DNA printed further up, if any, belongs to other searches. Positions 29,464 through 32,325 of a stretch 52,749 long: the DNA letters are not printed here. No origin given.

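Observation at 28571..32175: ChlI/ChlD-like AAA+/vWA pair whose D-subunit carries transmembrane helices, with no ChlH/CobN partner in the window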

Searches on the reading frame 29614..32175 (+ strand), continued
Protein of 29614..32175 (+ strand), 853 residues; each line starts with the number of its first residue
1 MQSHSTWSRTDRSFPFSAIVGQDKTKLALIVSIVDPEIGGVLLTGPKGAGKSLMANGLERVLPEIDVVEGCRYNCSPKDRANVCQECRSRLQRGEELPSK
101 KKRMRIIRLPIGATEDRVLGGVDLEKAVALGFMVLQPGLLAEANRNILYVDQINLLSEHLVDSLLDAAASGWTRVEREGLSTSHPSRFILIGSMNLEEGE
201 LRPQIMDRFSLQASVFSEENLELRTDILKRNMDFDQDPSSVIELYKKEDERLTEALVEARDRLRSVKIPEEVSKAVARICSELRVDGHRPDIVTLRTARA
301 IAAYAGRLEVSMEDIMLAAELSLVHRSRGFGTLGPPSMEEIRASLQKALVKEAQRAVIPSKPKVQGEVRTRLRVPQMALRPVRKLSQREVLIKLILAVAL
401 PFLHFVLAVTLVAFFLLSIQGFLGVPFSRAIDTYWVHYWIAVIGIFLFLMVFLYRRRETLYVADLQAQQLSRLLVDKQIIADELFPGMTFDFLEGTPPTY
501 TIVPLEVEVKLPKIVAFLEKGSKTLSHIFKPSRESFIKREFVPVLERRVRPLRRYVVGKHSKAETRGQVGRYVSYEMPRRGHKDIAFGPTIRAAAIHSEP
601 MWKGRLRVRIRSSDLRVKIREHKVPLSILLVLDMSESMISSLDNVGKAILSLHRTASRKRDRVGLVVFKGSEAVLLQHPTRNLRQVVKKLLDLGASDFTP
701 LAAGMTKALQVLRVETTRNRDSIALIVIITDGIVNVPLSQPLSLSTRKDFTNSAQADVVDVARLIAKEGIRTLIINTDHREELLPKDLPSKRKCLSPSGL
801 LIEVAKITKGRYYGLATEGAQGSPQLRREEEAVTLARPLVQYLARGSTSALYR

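Call 38: search_protein_families(library=pfam, proteins=[L008:5395-9171:+, L033:5527-9270:+, L034:1400-5179:+, L018:14134-17877:+, L074:5136-8885:+, L014:2510-6043:+, L023:18323-21964:+], max_evalue=0.00001)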
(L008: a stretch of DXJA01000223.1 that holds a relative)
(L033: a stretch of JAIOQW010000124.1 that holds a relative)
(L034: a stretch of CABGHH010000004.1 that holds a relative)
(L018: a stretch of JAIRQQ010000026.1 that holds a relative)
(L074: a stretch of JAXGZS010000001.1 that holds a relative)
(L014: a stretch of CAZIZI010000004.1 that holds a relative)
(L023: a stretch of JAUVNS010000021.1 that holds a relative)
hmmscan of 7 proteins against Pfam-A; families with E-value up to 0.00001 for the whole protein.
L008:5395-9171:+ (1258 aa): 2 families
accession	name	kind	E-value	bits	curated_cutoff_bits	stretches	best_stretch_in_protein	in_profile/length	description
PF02514.21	CobN-Mg_chel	-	0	1240.5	24.5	1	162-1241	2-1089/1090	CobN/Magnesium Chelatase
PF11965.13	DUF3479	-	1.3e-06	29.1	27.4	1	16-119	10-110/159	Domain of unknown function (DUF3479)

L033:5527-9270:+ (1247 aa): 1 family
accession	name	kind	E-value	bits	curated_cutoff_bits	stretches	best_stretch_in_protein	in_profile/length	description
PF02514.21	CobN-Mg_chel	-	0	1270.2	24.5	1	105-1195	2-1089/1090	CobN/Magnesium Chelatase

L034:1400-5179:+ (1259 aa): 1 family
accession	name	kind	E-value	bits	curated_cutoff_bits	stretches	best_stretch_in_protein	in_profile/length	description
PF02514.21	CobN-Mg_chel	-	0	1159.7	24.5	1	160-1236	2-1088/1090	CobN/Magnesium Chelatase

L018:14134-17877:+ (1247 aa): 1 family
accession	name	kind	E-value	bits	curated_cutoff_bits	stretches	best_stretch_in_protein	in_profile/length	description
PF02514.21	CobN-Mg_chel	-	0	1339.8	24.5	1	117-1225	3-1088/1090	CobN/Magnesium Chelatase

L074:5136-8885:+ (1249 aa): 1 family
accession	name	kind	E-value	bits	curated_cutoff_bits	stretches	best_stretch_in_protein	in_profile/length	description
PF02514.21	CobN-Mg_chel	-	0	1230.1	24.5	1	118-1231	2-1089/1090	CobN/Magnesium Chelatase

L014:2510-6043:+ (1177 aa): 1 family
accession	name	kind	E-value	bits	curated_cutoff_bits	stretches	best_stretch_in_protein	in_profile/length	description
PF02514.21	CobN-Mg_chel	-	0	1072.2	24.5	1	147-1156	2-1088/1090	CobN/Magnesium Chelatase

L023:18323-21964:+ (1214 aa): 20 families
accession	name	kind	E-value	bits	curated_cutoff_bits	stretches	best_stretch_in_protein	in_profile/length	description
PF13424.12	TPR_12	-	4e-114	373.4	30.1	9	732-805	2-77/77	Tetratricopeptide repeat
PF07719.23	TPR_2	-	1.5e-70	227.9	27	0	938-965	6-33/34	Tetratricopeptide repeat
PF13374.12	TPR_10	-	4.1e-65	214.5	27.5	0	453-485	2-34/42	Tetratricopeptide repeat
PF00515.34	TPR_1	-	1.5e-60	199.1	27.8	0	933-965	1-33/34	Tetratricopeptide repeat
PF17874.7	TPR_MalT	-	1.2e-33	117.2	45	2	889-1102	36-252/336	MalT-like TPR region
PF14938.12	SNAP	-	1.2e-32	113.9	25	3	654-807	36-189/282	Soluble NSF attachment protein, SNAP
PF13181.12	TPR_8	-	6.8e-30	101.1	25.7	0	933-965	1-33/34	Tetratricopeptide repeat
PF13176.12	TPR_7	-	3.4e-28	95.7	27.9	0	735-769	1-35/36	Tetratricopeptide repeat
PF13414.12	TPR_11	-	9.2e-23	80.1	26.8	0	940-965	1-26/42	TPR repeat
PF13432.12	TPR_16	-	2.1e-18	66.9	32.7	0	1140-1200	4-58/65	Tetratricopeptide repeat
PF10516.15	SHNi-TPR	-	5.6e-15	55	21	0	695-726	3-34/38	SHNi-TPR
PF20308.4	TPR-S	-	5e-13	49.9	27.6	0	743-811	21-90/102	Tetratricopeptide Repeats-Sensor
PF13428.12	TPR_14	-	7.8e-13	48.2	23.5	0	1140-1163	8-31/44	Tetratricopeptide repeat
PF24885.1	TPR_NPHP3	-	4.2e-12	46.4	100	1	667-815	76-225/239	Nephrocystin-3 TPR domain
PF09976.15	TPR_21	-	2.9e-10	40.7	25.5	0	333-439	74-179/193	Tetratricopeptide repeat-like domain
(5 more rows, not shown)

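Call 39: predict_structure(alignment_id=A1)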
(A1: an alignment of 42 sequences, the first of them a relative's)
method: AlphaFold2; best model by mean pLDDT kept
length: 853 residues; sequences in the alignment: 42
mean_pLDDT: 75.2   pTM: 0.55
mean pLDDT of the five models: 75.2, 73.3, 72.2, 71.4, 70.6
residues with pLDDT >= 90: 368; 70-90: 216; 50-70: 68; < 50: 201
segments of 3 or more residues with pLDDT < 50: 1-10, 358-384, 455-578, 618-622, 820-841, 843-853
pLDDT, mean of each block of 10 residues (from residue 1): 39 89 96 94 95 95 95 93 93 95 94 87 82 85 96 92 93 83 92 93 91 94 95 95 96 97 97 95 91 98 98 96 93 92 92 61 43 37 61 81 81 76 63 73 77 49 40 35 31 34 33 35 38 33 26 30 37 46 66 70 65 63 74 85 77 57 91 93 87 88 97 89 88 93 91 95 94 86 58 88 90 69 40 45 44 32
secondary structure, 60 per line:
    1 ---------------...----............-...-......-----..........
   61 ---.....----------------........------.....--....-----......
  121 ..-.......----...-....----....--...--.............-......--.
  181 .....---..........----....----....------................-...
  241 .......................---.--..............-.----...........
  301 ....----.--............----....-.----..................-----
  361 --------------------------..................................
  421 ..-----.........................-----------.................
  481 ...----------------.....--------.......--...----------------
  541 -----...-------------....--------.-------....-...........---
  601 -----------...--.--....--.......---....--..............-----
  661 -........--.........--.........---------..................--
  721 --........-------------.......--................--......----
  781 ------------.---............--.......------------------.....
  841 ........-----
elements in order (helices of 4 or more, strands of 3 or more residues): H23-34 E40-45 H51-60 E64-68 H85-92 E99-103 E106-109 H115-119 E120-122 H124-130 E135-137 H139-142 E147-150 H158-170 E172-177 E180-185 E189-195 H203-206 E211-214 H221-236 H238-263 H270-283 H290-304 H312-323 H338-355 H387-422 H428-452 H464-483 E500-504 H513-519 E562-565 H587-597 E620-623 E626-632 H636-639 H642-655 E662-669 E672-680 H683-691 H701-718 E723-730 H744-749 H753-768 E771-776 H797-808 E811-817 H836-848

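Call 42: search_solved_structures(query=window:29614-32175:+, max_evalue=0.00001)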
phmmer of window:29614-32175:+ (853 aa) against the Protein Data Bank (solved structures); distinct sequences matched with E-value up to 0.00001: 6.
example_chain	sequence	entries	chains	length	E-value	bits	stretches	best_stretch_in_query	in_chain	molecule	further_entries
8osf_A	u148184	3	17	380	3e-95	323.4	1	8-328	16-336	Magnesium-chelatase subunit ChlI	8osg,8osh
6l8d_A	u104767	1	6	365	3e-94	320.1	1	9-328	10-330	Magnesium-chelatase subunit ChlI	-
1g8p_A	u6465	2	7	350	8.6e-77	262.3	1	4-328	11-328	MAGNESIUM-CHELATASE 38 KDA SUBUNIT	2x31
2x31_A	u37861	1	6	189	3.5e-10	42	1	632-781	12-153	MAGNESIUM-CHELATASE 60 KDA SUBUNIT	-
6een_B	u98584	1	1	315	2.7e-07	32.5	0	278-313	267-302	Designer Pentatricopeptide Protein dPPR10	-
6een_A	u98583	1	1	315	2.2e-06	29.5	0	278-313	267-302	Designer Pentatricopeptide Protein dPPR10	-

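Call 45: search_protein_families(library=padloc, proteins=[window:29614-32175:+], max_evalue=0.01)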
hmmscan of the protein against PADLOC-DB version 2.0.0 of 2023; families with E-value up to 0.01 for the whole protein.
window:29614-32175:+ (853 aa): 2 families
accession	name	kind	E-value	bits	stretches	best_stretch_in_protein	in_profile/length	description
PDLC01994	RtcR_PspF1--CARF_AAA_HTH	-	0.00013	19.2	1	136-211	242-315/468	-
PDLC01993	RtcR--CARF_AAA_HTH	-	0.0043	13.5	0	136-234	270-370/523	-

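Call 47: find_homologous_proteins(query=L018:14134-17877:+, max_evalue=1e-20)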
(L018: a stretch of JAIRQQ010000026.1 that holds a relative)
Query L018:14134-17877:+ (1247 aa): 633 proteins with E <= 1e-20 among 8000 candidates; the best 120 are listed.
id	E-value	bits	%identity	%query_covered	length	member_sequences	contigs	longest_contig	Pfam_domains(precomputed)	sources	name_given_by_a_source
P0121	0.0e+0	2681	91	100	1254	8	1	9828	PF02514.22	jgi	jgi:cobaltochelatase CobN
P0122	0.0e+0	2475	84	100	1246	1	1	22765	PF02514.22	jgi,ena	-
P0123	0.0e+0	2431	82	100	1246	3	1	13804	PF02514.22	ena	-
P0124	0.0e+0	2422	82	100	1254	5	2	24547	PF02514.22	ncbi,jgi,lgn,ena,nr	ncbi:MAG: cobaltochelatase subunit CobN [Candidatus Bathyarchaeota archaeon]|nr:cobaltochelatase sub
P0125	0.0e+0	2421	81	100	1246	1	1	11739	PF02514.22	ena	-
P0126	0.0e+0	2419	82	100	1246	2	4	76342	PF02514.22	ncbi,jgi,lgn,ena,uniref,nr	ncbi:MAG: cobaltochelatase subunit CobN [Candidatus Bathyarchaeota archaeon]|uniref:cobaltochelatase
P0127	0.0e+0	2418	81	100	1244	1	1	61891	PF02514.22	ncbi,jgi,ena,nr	ncbi:MAG: cobaltochelatase subunit CobN [Candidatus Bathyarchaeota archaeon]|nr:cobaltochelatase sub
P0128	0.0e+0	2412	81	100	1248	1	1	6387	PF02514.22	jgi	jgi:cobaltochelatase CobN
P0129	0.0e+0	2406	81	100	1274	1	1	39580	PF02514.22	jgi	jgi:cobaltochelatase CobN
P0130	0.0e+0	2403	81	100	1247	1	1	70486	PF02514.22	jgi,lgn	jgi:magnesium chelatase, H subunit/cobaltochelatase, CobN subunit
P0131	0.0e+0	2399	81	100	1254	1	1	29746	PF02514.22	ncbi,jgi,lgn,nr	ncbi:MAG: cobaltochelatase subunit CobN [Nitrososphaerota archaeon]|jgi:cobaltochelatase CobN|nr:cob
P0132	0.0e+0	2380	81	100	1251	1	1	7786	PF02514.22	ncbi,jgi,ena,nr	ncbi:MAG: cobaltochelatase subunit CobN [Candidatus Bathyarchaeota archaeon]|nr:cobaltochelatase sub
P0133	0.0e+0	2334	78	100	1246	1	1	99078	PF02514.22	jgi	jgi:cobaltochelatase CobN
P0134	0.0e+0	2331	79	100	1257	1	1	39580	PF02514.22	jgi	jgi:cobaltochelatase CobN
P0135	0.0e+0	2307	77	100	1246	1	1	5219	PF02514.22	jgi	jgi:cobaltochelatase CobN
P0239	0.0e+0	1824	62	100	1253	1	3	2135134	PF02514.22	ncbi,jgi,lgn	ncbi:MAG: cobaltochelatase subunit CobN [Candidatus Bathyarchaeia archaeon]|jgi:cobaltochelatase Cob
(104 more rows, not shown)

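Call 56: fold_search(model_id=the predicted structure, library=pdb)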
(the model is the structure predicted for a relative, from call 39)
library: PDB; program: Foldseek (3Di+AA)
matches with E <= 10: 1400; with E <= 0.001: 771
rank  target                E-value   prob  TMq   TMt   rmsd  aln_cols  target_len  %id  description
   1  1g8p                  1.6e-29  1.00  0.34  0.85   4.2       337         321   41  CRYSTAL STRUCTURE OF BCHI SUBUNIT OF MAGNESIUM CHELATASE (released 2001-08-03)
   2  8osg_B                4.9e-28  1.00  0.36  0.90   2.6       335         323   44  AAA+ motor subunit ChlI of magnesium chelatase, hexamer conformation B (released 2023-09-06)
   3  8osf_D                3.7e-25  1.00  0.34  0.87   3.6       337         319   43  AAA+ motor subunit ChlI of magnesium chelatase, hexamer conformation A (released 2023-09-06)
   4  8osf_A                5.1e-25  1.00  0.35  0.90   2.7       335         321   44  AAA+ motor subunit ChlI of magnesium chelatase, hexamer conformation A (released 2023-09-06)
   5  8osh_B                8.2e-23  1.00  0.34  0.86   3.2       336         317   44  AAA+ motor subunit ChlI of magnesium chelatase, pentamer spring-washer-like conformation (released 2023-09-06)
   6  6l8d_B                4.3e-22  1.00  0.30  0.91   2.7       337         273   38  Hexameric structure of the ATPase subunit of magnesium chelatase (released 2020-01-15)
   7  8osh_C                5.7e-22  1.00  0.34  0.87   3.2       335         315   44  AAA+ motor subunit ChlI of magnesium chelatase, pentamer spring-washer-like conformation (released 2023-09-06)
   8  6l8d_F                1.3e-21  1.00  0.30  0.91   2.4       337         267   36  Hexameric structure of the ATPase subunit of magnesium chelatase (released 2020-01-15)
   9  8osg_A                3.1e-21  1.00  0.31  0.89   2.8       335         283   39  AAA+ motor subunit ChlI of magnesium chelatase, hexamer conformation B (released 2023-09-06)
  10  6l8d_A                4.1e-21  1.00  0.29  0.89   2.8       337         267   35  Hexameric structure of the ATPase subunit of magnesium chelatase (released 2020-01-15)
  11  6l8d_C                3.9e-20  1.00  0.29  0.92   2.2       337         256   34  Hexameric structure of the ATPase subunit of magnesium chelatase (released 2020-01-15)
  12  6l8d_E                9.6e-20  1.00  0.29  0.88   3.8       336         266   34  Hexameric structure of the ATPase subunit of magnesium chelatase (released 2020-01-15)
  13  6l8d_D                1.6e-19  1.00  0.28  0.91   2.6       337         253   33  Hexameric structure of the ATPase subunit of magnesium chelatase (released 2020-01-15)
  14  8osh_A                3.1e-19  1.00  0.31  0.87   3.2       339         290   40  AAA+ motor subunit ChlI of magnesium chelatase, pentamer spring-washer-like conformation (released 2023-09-06)
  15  8osg_F                2.1e-16  1.00  0.28  0.87   3.5       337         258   34  AAA+ motor subunit ChlI of magnesium chelatase, hexamer conformation B (released 2023-09-06)
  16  8osf_F                3.1e-12  1.00  0.25  0.88   2.4       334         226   29  AAA+ motor subunit ChlI of magnesium chelatase, hexamer conformation A (released 2023-09-06)
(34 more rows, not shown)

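Call 66: find_encoding_contigs(protein=P0239, flank=10000, max_places=1)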
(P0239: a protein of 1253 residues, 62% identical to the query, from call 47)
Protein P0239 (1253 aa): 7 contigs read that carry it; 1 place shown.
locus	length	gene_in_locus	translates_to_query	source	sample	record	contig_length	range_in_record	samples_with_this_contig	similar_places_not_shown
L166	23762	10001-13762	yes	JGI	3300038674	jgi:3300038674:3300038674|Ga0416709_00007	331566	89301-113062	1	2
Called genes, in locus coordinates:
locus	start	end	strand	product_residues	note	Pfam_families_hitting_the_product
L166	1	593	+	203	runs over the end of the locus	-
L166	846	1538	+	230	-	-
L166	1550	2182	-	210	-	PF00132:Hexapep, PF14602:Hexapep_2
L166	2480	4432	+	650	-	PF13401:AAA_22 (faint), PF07728:AAA_5 (weak), PF01078:Mg_chelatase (weak), PF17863:AAA_lid_2, PF26791:AAPxQ, PF00092:VWA, PF13519:VWA_2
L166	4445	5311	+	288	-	PF00005:ABC_tran, PF13304:AAA_21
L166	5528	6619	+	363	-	PF01032:FecCD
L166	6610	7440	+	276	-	PF02463:SMC_N, PF13476:AAA_23 (weak), PF00005:ABC_tran, PF09818:ABC_ATPase (faint), PF13555:AAA_29 (faint), PF13304:AAA_21 (weak)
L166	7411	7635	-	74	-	-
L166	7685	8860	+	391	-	PF01497:Peripla_BP_2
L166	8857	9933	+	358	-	PF01032:FecCD, PF00950:ABC-3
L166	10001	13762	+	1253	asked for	PF02514:CobN-Mg_chel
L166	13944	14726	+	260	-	PF01061:ABC2_membrane, PF12698:ABC2_membrane_3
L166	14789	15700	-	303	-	-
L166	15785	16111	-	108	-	-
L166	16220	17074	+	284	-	PF05401:NodS (weak), PF13489:Methyltransf_23 (weak), PF01209:Ubie_methyltran (weak), PF01135:PCMT (weak), PF13649:Methyltransf_25, PF13847:Methyltransf_31, PF08241:Methyltransf_11, PF08242:Methyltransf_12, +2 more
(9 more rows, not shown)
